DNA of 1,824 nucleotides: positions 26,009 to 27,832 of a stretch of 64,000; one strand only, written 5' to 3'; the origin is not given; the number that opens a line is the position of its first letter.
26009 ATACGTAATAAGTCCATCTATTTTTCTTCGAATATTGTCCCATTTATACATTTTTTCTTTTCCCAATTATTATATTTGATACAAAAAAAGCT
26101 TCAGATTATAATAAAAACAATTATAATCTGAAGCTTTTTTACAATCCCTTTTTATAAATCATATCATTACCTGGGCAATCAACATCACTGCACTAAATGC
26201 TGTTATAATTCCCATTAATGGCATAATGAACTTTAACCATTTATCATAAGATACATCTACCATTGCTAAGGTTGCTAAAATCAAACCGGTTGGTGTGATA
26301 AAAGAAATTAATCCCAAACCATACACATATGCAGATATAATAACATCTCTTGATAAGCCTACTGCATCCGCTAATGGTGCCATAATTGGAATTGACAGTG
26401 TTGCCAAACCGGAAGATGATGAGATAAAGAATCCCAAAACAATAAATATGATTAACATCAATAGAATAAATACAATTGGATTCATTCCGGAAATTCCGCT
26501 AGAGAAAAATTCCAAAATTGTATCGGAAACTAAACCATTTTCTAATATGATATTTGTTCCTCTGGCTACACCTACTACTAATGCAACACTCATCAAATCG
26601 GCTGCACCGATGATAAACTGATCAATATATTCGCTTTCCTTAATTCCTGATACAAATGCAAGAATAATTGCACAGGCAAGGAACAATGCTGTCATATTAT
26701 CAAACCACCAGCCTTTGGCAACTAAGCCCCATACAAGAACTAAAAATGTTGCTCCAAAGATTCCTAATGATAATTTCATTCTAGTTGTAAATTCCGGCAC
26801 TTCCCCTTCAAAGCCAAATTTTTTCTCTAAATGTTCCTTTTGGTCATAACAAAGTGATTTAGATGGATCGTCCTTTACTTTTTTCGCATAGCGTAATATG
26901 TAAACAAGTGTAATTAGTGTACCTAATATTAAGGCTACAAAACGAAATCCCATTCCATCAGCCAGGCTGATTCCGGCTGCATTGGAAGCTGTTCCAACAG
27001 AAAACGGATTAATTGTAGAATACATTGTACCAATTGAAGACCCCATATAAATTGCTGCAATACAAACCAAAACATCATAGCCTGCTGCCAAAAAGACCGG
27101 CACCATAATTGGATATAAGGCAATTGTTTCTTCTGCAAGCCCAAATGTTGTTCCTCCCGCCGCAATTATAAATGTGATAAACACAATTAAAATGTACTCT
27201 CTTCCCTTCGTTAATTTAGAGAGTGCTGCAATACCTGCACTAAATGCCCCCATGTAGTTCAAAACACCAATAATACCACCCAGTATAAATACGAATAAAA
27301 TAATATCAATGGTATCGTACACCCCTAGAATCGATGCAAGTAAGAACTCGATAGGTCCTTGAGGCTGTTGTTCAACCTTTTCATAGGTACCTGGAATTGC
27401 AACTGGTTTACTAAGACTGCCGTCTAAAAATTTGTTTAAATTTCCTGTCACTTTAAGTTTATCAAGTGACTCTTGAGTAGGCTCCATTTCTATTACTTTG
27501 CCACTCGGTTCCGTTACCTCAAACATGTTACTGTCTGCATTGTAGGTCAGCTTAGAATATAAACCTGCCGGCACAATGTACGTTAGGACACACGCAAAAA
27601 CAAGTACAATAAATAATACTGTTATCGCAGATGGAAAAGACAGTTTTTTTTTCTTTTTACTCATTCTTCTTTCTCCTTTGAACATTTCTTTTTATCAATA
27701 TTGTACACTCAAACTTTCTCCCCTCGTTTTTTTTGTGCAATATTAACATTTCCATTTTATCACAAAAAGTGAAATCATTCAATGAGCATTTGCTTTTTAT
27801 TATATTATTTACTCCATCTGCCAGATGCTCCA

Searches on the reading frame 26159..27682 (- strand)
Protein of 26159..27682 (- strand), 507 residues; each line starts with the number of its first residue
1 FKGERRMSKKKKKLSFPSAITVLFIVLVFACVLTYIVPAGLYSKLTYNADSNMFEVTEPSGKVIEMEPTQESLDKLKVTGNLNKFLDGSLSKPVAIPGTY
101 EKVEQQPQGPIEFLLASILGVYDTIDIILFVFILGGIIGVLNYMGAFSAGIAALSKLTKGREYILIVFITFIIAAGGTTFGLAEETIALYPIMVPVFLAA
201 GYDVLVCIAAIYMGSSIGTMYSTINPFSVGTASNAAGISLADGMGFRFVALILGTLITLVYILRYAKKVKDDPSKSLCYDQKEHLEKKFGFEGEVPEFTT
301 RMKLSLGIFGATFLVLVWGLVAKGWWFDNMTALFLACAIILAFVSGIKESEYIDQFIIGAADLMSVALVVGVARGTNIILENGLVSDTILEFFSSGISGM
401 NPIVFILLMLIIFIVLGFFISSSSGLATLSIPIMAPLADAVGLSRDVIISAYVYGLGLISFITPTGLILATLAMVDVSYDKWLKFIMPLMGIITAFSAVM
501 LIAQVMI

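Call 73: search_protein_families(library=pfam, proteins=[window:26159-27682:-], max_evalue=0.00001)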
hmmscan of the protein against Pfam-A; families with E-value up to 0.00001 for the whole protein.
window:26159-27682:- (507 aa): 2 families
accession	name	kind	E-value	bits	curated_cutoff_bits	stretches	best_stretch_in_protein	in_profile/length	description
PF03606.21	DcuC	-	1.9e-117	393.1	23.1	1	16-505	1-460/461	C4-dicarboxylate anaerobic carrier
PF03600.22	CitMHS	-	2.9e-06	27.1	31.9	1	125-421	39-302/336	Citrate transporter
